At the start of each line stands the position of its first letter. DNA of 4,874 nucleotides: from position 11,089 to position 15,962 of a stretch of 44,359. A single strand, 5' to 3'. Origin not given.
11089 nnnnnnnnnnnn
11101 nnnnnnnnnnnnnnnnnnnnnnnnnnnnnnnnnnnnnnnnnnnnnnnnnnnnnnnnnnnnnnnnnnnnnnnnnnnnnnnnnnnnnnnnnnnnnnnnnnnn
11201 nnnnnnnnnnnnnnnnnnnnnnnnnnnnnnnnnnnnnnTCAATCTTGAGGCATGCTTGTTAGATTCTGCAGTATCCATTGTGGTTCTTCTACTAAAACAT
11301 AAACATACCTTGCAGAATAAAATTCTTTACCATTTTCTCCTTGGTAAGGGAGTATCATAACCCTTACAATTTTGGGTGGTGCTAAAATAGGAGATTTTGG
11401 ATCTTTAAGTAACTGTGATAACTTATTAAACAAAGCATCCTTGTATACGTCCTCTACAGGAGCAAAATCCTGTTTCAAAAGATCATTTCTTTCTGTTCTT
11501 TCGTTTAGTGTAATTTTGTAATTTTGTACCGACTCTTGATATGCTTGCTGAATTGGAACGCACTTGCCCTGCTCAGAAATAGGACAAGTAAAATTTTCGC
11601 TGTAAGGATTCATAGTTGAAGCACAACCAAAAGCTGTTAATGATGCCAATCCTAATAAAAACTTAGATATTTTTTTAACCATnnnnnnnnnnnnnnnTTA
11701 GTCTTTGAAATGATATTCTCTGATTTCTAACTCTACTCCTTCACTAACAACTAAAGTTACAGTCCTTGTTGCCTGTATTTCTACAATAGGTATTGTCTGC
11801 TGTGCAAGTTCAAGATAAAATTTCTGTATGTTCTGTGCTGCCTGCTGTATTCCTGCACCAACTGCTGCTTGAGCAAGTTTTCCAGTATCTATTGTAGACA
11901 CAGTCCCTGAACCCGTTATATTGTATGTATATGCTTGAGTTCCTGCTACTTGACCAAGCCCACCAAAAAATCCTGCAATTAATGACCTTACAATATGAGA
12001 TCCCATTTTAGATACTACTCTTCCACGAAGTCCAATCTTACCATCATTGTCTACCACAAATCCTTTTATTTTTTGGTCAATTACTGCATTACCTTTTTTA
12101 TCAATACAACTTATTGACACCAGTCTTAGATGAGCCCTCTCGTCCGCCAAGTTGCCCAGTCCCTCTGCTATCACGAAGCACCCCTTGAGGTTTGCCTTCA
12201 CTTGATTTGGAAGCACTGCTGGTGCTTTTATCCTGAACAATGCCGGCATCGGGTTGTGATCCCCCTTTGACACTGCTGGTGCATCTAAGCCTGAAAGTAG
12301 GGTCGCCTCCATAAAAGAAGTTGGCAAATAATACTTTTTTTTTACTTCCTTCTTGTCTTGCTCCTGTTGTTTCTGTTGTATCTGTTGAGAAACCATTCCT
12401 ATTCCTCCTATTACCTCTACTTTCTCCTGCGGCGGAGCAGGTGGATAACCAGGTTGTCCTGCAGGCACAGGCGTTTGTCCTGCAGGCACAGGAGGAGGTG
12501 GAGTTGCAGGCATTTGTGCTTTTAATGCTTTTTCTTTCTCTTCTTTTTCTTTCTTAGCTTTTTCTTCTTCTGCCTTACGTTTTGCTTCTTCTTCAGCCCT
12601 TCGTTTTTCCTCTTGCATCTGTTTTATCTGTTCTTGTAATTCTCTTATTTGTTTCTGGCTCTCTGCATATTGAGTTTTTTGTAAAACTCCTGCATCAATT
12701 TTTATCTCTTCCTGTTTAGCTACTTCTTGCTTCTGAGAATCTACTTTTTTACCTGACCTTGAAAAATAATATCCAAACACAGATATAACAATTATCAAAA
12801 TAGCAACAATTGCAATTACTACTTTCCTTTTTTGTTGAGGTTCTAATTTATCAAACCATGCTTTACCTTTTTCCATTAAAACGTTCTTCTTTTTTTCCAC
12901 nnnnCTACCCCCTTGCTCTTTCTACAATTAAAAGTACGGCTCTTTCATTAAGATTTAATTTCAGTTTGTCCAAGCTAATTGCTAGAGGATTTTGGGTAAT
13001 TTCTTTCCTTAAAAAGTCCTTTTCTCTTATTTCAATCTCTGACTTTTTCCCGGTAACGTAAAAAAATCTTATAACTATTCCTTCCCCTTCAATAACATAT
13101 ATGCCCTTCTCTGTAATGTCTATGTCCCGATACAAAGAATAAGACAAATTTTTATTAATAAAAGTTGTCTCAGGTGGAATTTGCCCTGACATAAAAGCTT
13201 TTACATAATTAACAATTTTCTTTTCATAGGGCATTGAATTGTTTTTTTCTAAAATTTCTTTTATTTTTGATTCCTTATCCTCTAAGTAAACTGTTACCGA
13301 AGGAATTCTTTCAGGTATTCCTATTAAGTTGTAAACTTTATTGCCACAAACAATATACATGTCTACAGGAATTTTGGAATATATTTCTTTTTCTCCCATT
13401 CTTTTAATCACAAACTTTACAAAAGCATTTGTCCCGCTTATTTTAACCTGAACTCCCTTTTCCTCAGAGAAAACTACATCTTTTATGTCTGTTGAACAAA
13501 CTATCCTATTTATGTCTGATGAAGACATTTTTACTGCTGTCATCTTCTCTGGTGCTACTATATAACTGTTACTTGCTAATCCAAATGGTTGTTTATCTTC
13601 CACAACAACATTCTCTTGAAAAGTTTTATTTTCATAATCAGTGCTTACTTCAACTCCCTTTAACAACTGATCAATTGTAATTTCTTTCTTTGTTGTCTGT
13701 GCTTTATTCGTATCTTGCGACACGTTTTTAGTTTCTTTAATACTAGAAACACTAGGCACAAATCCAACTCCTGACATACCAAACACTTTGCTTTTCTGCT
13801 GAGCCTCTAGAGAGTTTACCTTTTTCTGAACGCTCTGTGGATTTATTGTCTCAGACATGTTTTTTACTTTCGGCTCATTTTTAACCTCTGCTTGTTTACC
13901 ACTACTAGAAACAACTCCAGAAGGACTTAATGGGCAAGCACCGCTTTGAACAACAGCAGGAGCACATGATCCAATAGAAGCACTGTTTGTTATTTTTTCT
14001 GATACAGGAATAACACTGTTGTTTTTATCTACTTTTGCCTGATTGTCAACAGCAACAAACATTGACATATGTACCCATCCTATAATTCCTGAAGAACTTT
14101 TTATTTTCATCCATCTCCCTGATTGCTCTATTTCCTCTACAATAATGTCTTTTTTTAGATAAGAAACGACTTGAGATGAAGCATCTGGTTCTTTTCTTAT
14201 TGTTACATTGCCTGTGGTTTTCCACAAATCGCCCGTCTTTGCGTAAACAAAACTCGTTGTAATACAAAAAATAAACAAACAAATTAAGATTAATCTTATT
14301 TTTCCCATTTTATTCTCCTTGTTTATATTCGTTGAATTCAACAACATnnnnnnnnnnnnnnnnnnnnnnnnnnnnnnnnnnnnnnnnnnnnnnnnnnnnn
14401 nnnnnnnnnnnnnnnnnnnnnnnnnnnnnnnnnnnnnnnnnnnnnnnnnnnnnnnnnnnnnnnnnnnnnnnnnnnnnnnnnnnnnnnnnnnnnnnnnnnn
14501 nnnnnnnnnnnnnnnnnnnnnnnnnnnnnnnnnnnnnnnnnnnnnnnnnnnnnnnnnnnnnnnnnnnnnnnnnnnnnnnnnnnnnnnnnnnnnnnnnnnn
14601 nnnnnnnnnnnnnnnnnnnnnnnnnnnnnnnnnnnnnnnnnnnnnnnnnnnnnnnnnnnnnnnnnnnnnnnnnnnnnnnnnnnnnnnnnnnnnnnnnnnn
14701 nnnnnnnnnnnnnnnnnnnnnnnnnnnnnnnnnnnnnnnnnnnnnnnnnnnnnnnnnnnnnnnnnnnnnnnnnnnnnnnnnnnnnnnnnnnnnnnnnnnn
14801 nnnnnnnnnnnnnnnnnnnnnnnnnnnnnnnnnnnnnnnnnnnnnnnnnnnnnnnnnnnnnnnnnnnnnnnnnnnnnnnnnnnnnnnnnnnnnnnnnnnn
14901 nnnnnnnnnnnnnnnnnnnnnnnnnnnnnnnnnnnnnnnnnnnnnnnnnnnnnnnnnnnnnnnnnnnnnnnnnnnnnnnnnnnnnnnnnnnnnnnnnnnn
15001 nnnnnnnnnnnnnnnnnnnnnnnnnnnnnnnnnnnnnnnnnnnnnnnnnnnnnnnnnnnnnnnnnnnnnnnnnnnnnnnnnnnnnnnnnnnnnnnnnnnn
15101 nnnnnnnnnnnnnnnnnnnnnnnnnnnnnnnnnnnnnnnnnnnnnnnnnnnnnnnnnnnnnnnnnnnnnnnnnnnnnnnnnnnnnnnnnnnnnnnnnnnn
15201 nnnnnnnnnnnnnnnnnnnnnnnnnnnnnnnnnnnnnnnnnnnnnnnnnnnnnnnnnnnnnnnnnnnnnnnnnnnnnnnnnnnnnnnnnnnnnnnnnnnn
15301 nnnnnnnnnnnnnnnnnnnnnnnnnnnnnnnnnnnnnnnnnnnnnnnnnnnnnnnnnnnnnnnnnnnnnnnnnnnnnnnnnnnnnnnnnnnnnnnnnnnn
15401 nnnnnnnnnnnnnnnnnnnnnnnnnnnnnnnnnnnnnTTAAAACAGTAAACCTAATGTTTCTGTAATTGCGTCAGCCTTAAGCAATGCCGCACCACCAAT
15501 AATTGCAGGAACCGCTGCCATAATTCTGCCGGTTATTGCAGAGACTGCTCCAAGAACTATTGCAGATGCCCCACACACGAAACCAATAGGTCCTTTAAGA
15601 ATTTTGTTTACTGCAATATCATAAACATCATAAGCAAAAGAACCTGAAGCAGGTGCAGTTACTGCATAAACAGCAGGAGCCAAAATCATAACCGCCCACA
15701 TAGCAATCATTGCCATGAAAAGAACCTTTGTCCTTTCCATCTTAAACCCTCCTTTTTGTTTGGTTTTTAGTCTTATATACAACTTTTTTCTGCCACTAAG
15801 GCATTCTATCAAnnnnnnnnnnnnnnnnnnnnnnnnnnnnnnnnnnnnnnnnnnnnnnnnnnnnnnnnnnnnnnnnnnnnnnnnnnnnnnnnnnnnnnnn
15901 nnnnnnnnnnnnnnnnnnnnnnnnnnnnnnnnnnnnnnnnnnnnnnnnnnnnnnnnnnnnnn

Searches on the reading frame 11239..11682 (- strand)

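Call 7: search_protein_families(library=pfam, proteins=[window:11239-11682:-], max_evalue=0.01)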
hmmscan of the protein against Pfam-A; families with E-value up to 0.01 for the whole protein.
window:11239-11682:- (147 aa): 1 family
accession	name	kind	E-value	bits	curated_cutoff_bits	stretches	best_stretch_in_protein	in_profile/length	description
PF09676.15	TraV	-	3.7e-23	83.4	21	1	29-136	1-128/128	Type IV conjugative transfer system lipoprotein (TraV)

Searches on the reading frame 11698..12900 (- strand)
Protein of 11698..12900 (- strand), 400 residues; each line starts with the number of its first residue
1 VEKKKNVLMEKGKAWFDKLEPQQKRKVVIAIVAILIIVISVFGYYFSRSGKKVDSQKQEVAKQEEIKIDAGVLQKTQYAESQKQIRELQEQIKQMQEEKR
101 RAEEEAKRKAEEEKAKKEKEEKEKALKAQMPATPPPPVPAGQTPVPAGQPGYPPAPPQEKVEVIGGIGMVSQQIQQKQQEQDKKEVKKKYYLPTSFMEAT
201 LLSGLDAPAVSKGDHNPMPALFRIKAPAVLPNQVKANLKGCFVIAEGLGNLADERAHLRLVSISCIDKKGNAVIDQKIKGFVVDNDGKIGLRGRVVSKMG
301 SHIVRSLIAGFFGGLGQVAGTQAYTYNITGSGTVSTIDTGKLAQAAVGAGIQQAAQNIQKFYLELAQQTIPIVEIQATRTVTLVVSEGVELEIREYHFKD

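Call 7: search_protein_families(library=pfam, proteins=[window:11698-12900:-], max_evalue=0.01)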
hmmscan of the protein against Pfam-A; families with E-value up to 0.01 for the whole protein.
window:11698-12900:- (400 aa): 1 family
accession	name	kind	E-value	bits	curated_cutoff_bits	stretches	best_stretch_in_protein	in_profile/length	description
PF03743.19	TrbI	-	8.8e-30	104.4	35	1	192-391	2-188/188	Bacterial conjugation TrbI-like protein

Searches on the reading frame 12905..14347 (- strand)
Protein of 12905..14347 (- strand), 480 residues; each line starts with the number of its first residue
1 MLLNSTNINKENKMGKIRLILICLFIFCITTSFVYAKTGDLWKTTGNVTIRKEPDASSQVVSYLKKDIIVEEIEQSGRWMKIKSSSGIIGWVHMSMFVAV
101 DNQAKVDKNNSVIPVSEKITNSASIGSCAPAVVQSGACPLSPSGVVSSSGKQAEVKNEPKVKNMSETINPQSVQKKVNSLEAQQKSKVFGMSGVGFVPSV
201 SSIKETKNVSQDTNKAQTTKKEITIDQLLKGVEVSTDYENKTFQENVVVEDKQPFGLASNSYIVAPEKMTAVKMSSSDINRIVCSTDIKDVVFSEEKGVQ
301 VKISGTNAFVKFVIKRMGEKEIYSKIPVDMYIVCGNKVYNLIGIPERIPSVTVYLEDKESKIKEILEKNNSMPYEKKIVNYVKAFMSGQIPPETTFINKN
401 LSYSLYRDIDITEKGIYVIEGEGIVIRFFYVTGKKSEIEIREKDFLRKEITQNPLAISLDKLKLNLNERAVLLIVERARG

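Call 7: search_protein_families(library=pfam, proteins=[window:12905-14347:-], max_evalue=0.01)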
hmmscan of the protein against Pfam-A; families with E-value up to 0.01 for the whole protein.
window:12905-14347:- (480 aa): 5 families
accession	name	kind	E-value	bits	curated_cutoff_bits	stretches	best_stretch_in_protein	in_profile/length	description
PF06586.17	TraK_N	-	1.8e-16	60.8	24.8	1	264-358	2-95/100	TraK N-terminal domain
PF08239.17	SH3_3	-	2.8e-09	37.4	27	1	47-95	2-51/54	Bacterial SH3 domain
PF06347.19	SH3_4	-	4.4e-07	30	24.1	1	47-94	4-51/56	Bacterial SH3 domain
PF23536.1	TraK_C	-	1.9e-06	28.4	28.5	1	370-476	8-110/110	TraK C-terminal domain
PF10794.15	DUF2606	-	0.0074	16.5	25.4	0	7-61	7-60/134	Protein of unknown function (DUF2606)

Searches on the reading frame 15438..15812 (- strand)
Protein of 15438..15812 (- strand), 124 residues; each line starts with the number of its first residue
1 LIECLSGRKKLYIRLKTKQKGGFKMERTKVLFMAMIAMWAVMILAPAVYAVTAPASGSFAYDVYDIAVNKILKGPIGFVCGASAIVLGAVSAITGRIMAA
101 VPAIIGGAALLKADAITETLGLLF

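Call 7: search_protein_families(library=pfam, proteins=[window:15438-15812:-], max_evalue=0.01)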
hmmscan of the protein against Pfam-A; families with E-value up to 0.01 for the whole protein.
window:15438-15812:- (124 aa): 0 families

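Call 31: search_protein_families(library=ncbifam, proteins=[window:15438-15812:-], max_evalue=0.01)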
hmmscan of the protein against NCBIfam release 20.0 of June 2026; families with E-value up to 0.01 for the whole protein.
window:15438-15812:- (124 aa): 1 family
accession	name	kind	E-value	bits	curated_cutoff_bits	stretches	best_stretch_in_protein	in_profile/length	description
NF010467.0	PRK13892.1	equivalog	0.00014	21.8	179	1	22-90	7-76/145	conjugal transfer system pilin TrbC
